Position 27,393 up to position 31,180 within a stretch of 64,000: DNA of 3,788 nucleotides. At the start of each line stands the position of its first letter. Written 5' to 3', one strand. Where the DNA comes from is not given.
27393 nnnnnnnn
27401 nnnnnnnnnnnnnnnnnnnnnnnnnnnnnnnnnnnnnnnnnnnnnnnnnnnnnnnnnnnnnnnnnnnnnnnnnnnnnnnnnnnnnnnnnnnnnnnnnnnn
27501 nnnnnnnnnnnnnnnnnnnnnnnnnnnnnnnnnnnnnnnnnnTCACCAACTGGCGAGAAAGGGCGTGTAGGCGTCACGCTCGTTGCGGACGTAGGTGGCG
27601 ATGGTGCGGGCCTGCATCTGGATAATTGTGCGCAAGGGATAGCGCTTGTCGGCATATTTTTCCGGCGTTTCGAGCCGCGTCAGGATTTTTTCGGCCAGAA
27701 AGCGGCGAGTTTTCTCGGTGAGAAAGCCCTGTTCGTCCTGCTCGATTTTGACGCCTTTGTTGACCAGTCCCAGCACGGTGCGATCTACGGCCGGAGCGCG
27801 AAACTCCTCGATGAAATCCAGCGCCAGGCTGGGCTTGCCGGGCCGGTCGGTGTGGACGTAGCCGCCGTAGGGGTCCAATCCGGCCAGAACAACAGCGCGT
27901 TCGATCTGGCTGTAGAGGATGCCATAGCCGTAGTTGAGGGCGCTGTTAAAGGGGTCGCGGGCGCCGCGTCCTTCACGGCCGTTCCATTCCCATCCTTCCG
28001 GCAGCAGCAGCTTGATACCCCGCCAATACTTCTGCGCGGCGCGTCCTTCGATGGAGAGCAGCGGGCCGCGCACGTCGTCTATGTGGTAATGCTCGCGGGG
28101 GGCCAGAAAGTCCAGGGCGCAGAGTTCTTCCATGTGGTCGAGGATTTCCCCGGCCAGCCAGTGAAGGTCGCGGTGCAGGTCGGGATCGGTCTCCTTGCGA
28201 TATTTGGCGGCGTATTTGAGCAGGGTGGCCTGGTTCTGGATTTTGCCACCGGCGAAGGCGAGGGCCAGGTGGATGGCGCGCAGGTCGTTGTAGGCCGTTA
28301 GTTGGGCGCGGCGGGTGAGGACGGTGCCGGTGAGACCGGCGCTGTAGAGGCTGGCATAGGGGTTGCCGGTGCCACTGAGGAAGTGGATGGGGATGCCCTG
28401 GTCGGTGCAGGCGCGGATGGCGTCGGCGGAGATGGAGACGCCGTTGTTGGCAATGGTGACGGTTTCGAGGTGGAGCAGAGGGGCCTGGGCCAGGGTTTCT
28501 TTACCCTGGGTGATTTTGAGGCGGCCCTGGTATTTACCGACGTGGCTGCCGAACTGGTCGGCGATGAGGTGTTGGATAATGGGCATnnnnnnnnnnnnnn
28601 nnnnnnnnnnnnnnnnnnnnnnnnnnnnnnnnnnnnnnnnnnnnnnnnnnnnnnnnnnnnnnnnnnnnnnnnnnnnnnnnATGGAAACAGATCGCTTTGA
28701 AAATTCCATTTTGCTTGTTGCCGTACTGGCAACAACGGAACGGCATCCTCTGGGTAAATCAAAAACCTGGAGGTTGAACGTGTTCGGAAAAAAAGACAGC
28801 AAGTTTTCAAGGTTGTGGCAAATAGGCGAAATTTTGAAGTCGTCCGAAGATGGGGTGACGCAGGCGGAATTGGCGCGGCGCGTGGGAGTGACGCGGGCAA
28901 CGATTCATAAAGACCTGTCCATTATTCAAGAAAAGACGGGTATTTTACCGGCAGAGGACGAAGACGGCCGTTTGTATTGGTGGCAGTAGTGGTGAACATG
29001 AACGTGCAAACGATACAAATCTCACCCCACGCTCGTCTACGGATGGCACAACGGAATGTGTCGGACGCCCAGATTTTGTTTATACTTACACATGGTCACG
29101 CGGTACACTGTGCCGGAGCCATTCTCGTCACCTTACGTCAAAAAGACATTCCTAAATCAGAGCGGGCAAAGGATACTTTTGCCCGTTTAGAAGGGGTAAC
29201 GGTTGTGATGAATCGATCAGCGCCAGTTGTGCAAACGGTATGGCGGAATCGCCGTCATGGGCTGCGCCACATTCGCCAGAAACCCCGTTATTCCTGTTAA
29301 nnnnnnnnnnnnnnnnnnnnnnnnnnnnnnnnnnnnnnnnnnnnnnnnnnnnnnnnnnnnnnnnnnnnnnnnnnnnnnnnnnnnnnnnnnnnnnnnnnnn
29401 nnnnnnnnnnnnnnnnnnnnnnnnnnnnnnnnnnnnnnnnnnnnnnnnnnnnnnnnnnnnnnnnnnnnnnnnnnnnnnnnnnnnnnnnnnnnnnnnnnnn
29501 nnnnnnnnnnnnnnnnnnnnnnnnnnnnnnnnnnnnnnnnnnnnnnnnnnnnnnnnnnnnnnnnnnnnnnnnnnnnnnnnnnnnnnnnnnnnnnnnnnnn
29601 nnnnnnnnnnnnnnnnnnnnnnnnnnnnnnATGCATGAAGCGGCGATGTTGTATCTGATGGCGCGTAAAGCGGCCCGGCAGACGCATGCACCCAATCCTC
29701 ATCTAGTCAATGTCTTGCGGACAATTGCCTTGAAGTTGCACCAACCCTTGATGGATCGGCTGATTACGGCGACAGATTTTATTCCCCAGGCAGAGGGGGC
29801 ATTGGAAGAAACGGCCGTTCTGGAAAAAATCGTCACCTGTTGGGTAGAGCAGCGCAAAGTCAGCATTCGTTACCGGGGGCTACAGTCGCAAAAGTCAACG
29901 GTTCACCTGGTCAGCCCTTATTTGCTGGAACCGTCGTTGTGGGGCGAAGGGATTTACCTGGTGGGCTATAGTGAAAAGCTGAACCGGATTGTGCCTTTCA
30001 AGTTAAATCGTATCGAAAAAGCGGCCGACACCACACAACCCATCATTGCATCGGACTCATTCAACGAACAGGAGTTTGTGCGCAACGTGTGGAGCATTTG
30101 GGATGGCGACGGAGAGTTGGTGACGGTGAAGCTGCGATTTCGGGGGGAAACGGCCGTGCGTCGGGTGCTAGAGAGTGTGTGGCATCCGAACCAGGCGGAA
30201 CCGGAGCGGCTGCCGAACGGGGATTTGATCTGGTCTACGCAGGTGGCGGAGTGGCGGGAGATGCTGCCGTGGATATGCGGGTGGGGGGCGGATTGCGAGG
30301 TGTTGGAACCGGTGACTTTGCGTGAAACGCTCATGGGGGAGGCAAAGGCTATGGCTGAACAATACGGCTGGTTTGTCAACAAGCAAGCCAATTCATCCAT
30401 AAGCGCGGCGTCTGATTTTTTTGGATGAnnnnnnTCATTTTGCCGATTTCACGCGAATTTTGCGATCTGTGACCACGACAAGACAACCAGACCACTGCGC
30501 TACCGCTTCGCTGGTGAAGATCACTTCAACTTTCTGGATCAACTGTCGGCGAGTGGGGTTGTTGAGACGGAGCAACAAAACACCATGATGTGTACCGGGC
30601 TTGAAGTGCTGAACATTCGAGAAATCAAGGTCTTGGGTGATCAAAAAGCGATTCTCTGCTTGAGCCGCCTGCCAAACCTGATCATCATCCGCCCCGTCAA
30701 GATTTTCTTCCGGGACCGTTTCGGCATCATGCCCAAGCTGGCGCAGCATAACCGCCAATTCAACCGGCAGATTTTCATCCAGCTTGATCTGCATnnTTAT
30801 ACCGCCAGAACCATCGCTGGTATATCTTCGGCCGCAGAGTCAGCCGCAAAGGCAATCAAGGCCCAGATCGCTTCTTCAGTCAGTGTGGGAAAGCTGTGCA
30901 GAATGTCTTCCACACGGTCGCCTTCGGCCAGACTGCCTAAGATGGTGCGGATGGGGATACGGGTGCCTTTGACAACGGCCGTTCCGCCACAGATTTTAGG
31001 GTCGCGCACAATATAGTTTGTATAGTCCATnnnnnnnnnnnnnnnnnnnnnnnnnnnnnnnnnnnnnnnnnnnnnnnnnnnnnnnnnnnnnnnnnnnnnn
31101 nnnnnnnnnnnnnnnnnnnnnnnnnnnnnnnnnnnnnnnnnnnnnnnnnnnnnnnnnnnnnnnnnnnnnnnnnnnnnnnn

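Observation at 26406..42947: Type I CRISPR-Cas locus of mixed character, studded with three toxin-antitoxin modules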

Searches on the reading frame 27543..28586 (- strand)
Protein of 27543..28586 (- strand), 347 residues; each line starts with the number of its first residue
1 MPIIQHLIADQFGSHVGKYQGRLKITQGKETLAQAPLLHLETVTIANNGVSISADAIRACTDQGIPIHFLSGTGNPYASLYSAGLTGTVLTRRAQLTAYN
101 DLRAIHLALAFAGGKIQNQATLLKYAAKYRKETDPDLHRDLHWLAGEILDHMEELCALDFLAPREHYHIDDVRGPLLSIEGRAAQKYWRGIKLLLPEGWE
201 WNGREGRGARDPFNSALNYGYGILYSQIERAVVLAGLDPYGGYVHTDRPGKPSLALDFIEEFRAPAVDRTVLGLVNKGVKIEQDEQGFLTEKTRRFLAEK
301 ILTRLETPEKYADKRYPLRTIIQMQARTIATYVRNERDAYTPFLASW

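Call 6: search_protein_families(library=ncbifam, proteins=[window:27543-28586:-], max_evalue=0.01)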
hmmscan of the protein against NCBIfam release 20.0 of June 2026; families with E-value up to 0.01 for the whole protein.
window:27543-28586:- (347 aa): 9 families
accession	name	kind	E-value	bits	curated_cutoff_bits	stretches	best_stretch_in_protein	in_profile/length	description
TIGR00287.1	cas1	equivalog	2.7e-72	243.6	71.7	1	8-340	3-326/327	CRISPR-associated endonuclease Cas1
TIGR03640.1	cas1_DVULG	exception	1.5e-53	182.1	385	1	13-344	12-339/340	type I-C CRISPR-associated endonuclease Cas1c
NF049935.1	cas4g_cas1g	exception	3.4e-50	171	560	1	6-344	216-544/546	CRISPR-associated endonuclease Cas4g/Cas1g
TIGR04093.1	cas1_CYANO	exception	2.3e-49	168.1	385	1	16-344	12-332/334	type I-D CRISPR-associated endonuclease Cas1d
TIGR03983.1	cas1_MYXAN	equivalog_domain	7.3e-30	104.1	358.05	1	11-284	18-278/347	type I-MYXAN CRISPR-associated endonuclease Cas1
TIGR03641.1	cas1_HMARI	exception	1.9e-26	93.1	304.1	1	30-347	24-324/324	type I-B CRISPR-associated endonuclease Cas1b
TIGR03639.1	cas1_NMENI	exception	2.5e-22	79.5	120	2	178-327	145-275/278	type II CRISPR-associated endonuclease Cas1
TIGR04329.1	cas1_PREFRAN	exception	1.8e-20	73.3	300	1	45-284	49-259/317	type V CRISPR-associated endonuclease Cas1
TIGR03638.1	cas1_ECOLI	exception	1.7e-08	34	215.6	1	199-265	154-222/269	type I-E CRISPR-associated endonuclease Cas1e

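Call 7: search_protein_families(library=pfam, proteins=[window:27543-28586:-], max_evalue=0.01)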
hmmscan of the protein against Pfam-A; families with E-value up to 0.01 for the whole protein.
window:27543-28586:- (347 aa): 1 family
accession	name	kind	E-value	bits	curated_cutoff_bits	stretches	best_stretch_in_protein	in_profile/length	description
PF01867.21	Cas_Cas1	-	2.7e-73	247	22.3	1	10-300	4-280/283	CRISPR associated protein Cas1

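Call 8: search_protein_families(library=padloc, proteins=[window:27543-28586:-], max_evalue=0.01)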
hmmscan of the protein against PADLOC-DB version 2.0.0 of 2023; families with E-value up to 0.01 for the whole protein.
window:27543-28586:- (347 aa): 30 families (the best 25 are shown)
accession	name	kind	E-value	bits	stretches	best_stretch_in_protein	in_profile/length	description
PDLC02066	Cas1b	-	5.7e-90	299.9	1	6-335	2-321/322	-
PDLC01248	Cas1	-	3.4e-77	257.8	1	6-334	2-288/289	"CAS-I,CAS-II,CAS-III,CAS-IV,CAS-V,CAS-VI; acquisition_1"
PDLC00927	Cas1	-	7.2e-73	243.6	1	8-340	3-326/327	CRISPR-associated endonuclease Cas1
PDLC00928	Cas1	-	2.9e-72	241.3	1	14-334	9-314/315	Cas1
PDLC01608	Cas1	-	4.2e-72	240.9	1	9-300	3-273/276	"CAS-I,CAS-II,CAS-III,CAS-IV,CAS-V,CAS-VI; acquisition_1"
PDLC02062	Cas1_II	-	9.9e-68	226.8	1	5-347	2-317/317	-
PDLC01449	Cas1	-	6.2e-66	220.5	1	24-337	21-284/285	"CAS-I,CAS-II,CAS-III,CAS-IV,CAS-V,CAS-VI; acquisition_1"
PDLC02063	Cas1_IIIb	-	3.4e-63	212.1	1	6-347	312-617/617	-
PDLC01249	Cas1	-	9.2e-63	210.1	1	9-280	3-241/246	"CAS-I,CAS-II,CAS-III,CAS-IV,CAS-V,CAS-VI; acquisition_1"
PDLC02025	Cas1d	-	5.2e-57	191.7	1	13-344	10-314/316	-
PDLC01747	Cas1g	-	9.5e-56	187.4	1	9-343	202-520/523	-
PDLC01334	Cas1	-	1.7e-54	183.3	1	13-344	11-336/336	"CAS-I,CAS-II,CAS-III,CAS-IV,CAS-V,CAS-VI; acquisition_1"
PDLC00923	Cas1c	-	4.1e-54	182.1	1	13-344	12-339/340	"CRISPR-associated endonuclease Cas1, subtype I-C/DVULG"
PDLC01743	Cas1c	-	3.1e-53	179.2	1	16-345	17-336/337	-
PDLC02064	Cas1a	-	8.5e-52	174.5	1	7-344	4-275/277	-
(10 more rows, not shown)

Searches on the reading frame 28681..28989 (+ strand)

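Call 9: search_protein_families(library=pfam, proteins=[window:28681-28989:+], max_evalue=0.01)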
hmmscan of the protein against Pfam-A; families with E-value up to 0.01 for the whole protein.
window:28681-28989:+ (102 aa): 10 families
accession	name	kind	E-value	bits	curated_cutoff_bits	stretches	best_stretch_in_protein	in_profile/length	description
PF08279.18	HTH_11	-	7.9e-09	35.7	25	1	44-85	1-42/55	HTH domain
PF01381.28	HTH_3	-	0.00091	19.7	23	1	57-76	8-27/55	Helix-turn-helix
PF13412.12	HTH_24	-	0.00094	19.2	21.9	1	56-76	15-35/48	Winged helix-turn-helix DNA-binding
PF13560.12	HTH_31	-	0.0016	19.1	27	1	58-77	14-33/64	Helix-turn-helix domain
PF12802.13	MarR_2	-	0.0022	18.5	27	1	52-77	15-39/61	MarR family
PF13384.12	HTH_23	-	0.0026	17.9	24.6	1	50-76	9-35/50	Homeodomain-like domain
PF08220.18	HTH_DeoR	-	0.0049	17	21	1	47-86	4-42/57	DeoR-like helix-turn-helix domain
PF09339.16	HTH_IclR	-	0.005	17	22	1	50-76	10-36/52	IclR helix-turn-helix domain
PF06971.19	Put_DNA-bind_N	-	0.0081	16.7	27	0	58-80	27-49/49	Putative DNA-binding protein N-terminus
PF25213.1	HVO_A0261_N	-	0.0084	16.4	35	0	55-85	21-51/86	HVO_A0261 N-terminal domain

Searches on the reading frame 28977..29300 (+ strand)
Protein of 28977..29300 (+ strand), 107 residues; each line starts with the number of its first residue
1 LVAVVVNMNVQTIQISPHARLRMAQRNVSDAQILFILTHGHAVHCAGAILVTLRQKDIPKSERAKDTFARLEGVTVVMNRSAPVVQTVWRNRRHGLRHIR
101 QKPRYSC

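Call 9: search_protein_families(library=pfam, proteins=[window:28977-29300:+], max_evalue=0.01)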
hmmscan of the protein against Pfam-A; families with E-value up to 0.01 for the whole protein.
window:28977-29300:+ (107 aa): 1 family
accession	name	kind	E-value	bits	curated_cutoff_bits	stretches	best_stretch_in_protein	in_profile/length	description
PF14076.12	DUF4258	-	2.5e-05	24.9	25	1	15-41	1-27/71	Domain of unknown function (DUF4258)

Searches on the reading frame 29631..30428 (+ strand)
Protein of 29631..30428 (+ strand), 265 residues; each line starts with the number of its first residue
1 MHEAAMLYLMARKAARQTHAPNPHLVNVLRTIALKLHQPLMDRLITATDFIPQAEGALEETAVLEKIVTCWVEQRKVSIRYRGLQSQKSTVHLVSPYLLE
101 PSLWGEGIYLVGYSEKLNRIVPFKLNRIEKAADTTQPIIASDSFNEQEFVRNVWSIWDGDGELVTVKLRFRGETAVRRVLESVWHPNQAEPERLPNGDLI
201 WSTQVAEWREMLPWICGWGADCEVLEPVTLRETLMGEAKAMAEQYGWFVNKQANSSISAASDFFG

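Call 9: search_protein_families(library=pfam, proteins=[window:29631-30428:+], max_evalue=0.01)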
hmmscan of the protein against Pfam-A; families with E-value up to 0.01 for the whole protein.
window:29631-30428:+ (265 aa): 2 families
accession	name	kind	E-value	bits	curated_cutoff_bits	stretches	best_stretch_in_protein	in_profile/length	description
PF25583.1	WCX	-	1e-14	55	23.9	1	163-242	2-76/76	WCX domain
PF13280.12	WYL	-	3.1e-10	40.3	21.8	1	63-131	2-68/70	WYL domain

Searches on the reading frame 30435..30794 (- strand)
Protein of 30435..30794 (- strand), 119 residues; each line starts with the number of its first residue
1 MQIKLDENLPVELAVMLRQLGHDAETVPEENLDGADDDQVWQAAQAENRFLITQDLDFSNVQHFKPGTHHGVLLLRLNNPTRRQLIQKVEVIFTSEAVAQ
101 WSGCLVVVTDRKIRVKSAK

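Call 9: search_protein_families(library=pfam, proteins=[window:30435-30794:-], max_evalue=0.01)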
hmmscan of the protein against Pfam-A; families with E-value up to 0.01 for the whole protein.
window:30435-30794:- (119 aa): 3 families
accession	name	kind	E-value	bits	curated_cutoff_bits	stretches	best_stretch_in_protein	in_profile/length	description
PF18480.7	DUF5615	-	2.4e-26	92.2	23.8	1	1-110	1-109/110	Domain of unknown function (DUF5615)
PF18478.7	PIN_10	-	5e-07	30.1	26.2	1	1-60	1-64/84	PIN like domain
PF01927.22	Mut7-C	-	1.1e-05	26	23.3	1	5-104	5-93/146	Mut7-C RNAse domain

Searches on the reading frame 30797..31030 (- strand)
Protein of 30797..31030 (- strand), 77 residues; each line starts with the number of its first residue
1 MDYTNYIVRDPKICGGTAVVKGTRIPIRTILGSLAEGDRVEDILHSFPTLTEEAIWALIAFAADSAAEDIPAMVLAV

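Call 9: search_protein_families(library=pfam, proteins=[window:30797-31030:-], max_evalue=0.01)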
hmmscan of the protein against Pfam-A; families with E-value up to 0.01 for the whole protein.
window:30797-31030:- (77 aa): 1 family
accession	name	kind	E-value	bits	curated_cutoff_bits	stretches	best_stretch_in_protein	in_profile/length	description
PF04255.20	DUF433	-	4.4e-21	74.9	23.6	1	7-62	1-56/56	Protein of unknown function (DUF433)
